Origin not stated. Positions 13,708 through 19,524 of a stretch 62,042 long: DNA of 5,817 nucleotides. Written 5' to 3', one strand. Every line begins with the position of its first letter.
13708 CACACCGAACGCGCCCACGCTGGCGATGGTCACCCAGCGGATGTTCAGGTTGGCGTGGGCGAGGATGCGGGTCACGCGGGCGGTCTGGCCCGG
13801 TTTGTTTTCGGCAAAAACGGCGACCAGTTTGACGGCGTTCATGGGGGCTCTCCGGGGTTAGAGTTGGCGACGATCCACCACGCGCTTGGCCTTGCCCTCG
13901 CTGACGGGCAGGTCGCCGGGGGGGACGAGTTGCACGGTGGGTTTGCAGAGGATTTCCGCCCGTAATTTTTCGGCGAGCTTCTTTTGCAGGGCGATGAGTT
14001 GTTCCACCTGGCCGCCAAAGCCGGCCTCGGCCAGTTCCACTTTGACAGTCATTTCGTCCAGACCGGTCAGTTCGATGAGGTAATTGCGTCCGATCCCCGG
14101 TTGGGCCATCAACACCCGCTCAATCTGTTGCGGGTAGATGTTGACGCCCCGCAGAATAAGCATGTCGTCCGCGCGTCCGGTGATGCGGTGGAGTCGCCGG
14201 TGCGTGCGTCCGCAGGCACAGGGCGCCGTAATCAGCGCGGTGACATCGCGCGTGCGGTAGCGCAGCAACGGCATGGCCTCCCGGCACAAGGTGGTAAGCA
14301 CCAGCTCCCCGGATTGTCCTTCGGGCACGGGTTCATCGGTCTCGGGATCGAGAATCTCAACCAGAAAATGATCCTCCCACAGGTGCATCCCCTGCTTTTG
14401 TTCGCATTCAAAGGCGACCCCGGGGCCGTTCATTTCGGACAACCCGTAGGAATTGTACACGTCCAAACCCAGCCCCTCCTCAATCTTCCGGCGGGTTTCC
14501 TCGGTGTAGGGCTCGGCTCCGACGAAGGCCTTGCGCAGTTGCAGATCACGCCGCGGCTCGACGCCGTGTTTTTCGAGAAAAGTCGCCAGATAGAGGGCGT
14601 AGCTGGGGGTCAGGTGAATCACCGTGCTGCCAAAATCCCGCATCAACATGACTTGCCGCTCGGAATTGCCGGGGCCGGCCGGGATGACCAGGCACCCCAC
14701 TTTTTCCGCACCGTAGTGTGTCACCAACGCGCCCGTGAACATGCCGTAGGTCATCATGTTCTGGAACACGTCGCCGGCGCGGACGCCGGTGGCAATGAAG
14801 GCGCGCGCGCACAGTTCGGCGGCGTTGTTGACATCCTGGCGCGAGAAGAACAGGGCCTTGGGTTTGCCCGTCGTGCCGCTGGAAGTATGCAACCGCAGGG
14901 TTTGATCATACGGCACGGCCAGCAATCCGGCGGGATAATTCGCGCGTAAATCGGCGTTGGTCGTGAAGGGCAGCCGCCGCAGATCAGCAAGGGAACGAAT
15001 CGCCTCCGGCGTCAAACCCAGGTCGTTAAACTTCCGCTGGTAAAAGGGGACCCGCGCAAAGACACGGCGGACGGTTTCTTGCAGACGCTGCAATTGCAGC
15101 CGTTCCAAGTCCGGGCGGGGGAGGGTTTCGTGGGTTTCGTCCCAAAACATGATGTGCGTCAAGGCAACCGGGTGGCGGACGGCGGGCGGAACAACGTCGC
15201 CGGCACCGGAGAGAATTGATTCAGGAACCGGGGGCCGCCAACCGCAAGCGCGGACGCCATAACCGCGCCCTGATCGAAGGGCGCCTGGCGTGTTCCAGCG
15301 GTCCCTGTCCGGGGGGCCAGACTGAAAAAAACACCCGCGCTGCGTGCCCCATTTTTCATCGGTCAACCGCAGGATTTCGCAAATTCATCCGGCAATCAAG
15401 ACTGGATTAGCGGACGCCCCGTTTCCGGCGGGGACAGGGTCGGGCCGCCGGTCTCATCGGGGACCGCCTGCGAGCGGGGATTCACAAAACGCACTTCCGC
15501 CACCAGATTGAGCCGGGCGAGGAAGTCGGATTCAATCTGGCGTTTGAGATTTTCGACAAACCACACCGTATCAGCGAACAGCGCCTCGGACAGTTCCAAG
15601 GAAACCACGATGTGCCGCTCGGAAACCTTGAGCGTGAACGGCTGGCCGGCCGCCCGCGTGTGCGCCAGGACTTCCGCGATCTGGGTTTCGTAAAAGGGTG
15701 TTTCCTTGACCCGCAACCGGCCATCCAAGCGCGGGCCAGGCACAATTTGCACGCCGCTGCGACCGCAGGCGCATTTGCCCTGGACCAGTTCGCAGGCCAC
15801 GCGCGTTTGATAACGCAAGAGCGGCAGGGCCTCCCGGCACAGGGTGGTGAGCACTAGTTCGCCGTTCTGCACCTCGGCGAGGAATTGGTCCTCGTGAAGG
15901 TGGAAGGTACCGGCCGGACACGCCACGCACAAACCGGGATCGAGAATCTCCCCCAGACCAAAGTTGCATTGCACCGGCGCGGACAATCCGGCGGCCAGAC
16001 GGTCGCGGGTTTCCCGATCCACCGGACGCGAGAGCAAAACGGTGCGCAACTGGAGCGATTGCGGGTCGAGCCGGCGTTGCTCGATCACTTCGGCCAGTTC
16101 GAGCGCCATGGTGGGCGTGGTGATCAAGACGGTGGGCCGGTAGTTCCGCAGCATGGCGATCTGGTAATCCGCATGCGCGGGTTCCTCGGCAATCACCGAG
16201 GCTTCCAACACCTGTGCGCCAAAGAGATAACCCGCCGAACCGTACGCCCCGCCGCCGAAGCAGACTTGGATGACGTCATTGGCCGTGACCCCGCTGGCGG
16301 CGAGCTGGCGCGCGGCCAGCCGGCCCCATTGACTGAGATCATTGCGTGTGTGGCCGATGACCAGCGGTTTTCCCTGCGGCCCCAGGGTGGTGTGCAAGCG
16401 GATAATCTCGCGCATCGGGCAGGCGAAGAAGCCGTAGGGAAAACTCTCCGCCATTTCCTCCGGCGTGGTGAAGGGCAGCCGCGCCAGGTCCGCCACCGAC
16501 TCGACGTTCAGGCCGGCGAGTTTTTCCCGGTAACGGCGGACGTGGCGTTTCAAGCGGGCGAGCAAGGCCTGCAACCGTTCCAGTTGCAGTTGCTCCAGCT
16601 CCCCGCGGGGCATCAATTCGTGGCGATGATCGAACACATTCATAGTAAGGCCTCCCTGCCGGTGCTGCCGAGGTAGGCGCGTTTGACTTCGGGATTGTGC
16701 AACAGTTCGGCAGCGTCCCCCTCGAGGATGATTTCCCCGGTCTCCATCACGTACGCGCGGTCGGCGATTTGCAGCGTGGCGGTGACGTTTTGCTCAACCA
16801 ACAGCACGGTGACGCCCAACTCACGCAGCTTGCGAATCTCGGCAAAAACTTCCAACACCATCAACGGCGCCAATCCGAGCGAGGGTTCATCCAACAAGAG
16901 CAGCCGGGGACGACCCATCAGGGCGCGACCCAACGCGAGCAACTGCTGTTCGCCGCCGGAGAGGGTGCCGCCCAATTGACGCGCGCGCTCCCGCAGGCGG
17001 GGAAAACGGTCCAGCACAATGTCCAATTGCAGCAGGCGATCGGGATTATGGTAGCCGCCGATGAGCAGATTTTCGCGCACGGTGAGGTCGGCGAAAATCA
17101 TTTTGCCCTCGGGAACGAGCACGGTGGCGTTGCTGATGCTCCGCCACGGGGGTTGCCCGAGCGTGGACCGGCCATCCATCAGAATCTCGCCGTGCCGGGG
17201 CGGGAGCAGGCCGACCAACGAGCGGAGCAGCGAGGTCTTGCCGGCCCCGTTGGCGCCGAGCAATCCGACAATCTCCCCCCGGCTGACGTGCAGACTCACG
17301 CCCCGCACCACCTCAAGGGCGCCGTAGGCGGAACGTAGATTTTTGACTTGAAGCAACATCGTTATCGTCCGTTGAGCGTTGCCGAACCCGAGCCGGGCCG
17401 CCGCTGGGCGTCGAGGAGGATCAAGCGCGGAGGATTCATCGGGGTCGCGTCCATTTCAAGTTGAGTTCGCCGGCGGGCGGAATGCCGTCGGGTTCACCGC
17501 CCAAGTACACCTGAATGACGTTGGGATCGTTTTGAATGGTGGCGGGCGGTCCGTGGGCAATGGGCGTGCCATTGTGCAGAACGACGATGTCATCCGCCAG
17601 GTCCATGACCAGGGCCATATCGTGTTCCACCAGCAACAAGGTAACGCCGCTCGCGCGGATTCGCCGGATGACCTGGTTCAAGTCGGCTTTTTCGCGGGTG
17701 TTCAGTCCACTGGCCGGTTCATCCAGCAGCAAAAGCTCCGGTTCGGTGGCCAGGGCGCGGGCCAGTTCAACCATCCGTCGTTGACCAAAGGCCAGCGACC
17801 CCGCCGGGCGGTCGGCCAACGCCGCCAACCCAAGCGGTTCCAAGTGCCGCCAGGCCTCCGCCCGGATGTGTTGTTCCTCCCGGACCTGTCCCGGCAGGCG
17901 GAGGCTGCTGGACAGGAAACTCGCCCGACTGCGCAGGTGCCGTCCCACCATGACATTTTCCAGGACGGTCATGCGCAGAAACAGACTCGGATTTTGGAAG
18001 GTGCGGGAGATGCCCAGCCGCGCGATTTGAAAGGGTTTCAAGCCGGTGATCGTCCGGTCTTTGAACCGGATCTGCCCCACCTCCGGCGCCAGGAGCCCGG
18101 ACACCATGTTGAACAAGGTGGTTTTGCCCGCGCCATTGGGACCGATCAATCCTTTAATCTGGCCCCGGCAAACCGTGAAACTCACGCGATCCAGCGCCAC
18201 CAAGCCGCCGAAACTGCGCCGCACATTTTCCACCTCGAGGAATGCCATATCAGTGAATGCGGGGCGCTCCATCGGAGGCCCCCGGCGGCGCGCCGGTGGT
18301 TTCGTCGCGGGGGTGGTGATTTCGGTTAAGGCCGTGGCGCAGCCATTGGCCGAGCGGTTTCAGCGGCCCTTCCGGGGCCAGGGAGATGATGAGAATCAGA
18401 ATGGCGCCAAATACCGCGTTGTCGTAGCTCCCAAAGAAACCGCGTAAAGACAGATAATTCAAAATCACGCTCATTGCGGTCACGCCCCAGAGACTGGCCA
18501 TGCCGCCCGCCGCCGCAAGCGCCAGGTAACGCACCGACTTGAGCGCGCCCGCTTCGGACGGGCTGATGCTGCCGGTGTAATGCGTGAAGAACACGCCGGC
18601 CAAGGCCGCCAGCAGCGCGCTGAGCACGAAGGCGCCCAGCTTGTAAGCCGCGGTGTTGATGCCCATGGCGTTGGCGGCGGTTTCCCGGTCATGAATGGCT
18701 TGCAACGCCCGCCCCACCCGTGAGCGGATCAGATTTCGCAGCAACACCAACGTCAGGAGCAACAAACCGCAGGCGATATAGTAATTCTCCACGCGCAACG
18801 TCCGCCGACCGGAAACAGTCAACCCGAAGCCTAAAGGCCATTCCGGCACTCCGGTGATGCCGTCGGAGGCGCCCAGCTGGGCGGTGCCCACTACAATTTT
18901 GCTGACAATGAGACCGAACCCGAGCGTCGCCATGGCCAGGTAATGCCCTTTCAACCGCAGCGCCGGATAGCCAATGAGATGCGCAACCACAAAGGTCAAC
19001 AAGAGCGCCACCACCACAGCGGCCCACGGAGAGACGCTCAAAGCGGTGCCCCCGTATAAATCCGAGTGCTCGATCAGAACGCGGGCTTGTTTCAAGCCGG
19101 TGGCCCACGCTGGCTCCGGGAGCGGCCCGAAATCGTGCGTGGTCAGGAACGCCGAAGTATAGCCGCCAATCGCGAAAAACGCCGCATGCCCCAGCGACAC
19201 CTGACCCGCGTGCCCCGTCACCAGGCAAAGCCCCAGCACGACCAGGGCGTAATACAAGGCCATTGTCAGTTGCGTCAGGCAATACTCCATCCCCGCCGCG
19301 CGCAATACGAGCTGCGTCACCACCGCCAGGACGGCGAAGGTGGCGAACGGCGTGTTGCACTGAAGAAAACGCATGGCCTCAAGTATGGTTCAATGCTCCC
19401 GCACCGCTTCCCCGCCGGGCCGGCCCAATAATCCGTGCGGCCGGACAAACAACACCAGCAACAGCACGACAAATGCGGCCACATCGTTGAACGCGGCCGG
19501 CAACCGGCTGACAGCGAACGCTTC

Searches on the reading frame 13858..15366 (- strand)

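Call 69: search_protein_families(library=pfam, proteins=[window:13858-15366:-], max_evalue=0.00001)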
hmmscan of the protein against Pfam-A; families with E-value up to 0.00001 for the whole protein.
window:13858-15366:- (502 aa): 2 families
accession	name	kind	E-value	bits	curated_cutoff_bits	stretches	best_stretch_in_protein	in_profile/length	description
PF14535.12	AMP-binding_C_2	-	9.6e-26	90.3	25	1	407-500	1-96/96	AMP-binding enzyme C-terminal domain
PF00501.34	AMP-binding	-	2.2e-21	76.5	29.9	1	154-357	162-374/384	AMP-binding enzyme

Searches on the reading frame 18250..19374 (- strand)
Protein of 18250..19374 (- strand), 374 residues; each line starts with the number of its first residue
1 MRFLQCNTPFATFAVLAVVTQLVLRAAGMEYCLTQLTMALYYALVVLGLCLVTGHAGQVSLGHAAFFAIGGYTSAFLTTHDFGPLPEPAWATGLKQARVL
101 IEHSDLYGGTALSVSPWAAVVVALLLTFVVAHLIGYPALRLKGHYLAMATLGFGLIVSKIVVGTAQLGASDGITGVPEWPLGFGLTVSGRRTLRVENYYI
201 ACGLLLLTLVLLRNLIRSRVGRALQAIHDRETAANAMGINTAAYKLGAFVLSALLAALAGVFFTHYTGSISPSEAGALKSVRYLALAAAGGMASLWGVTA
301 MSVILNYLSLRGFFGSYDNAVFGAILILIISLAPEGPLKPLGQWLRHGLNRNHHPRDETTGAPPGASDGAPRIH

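Call 69: search_protein_families(library=pfam, proteins=[window:18250-19374:-], max_evalue=0.00001)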
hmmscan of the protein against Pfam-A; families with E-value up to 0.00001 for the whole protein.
window:18250-19374:- (374 aa): 1 family
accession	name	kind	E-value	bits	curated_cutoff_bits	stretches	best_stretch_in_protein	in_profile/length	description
PF02653.21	BPD_transp_2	-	3.3e-38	131.8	26.8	1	34-329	4-268/269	Branched-chain amino acid transport system / permease component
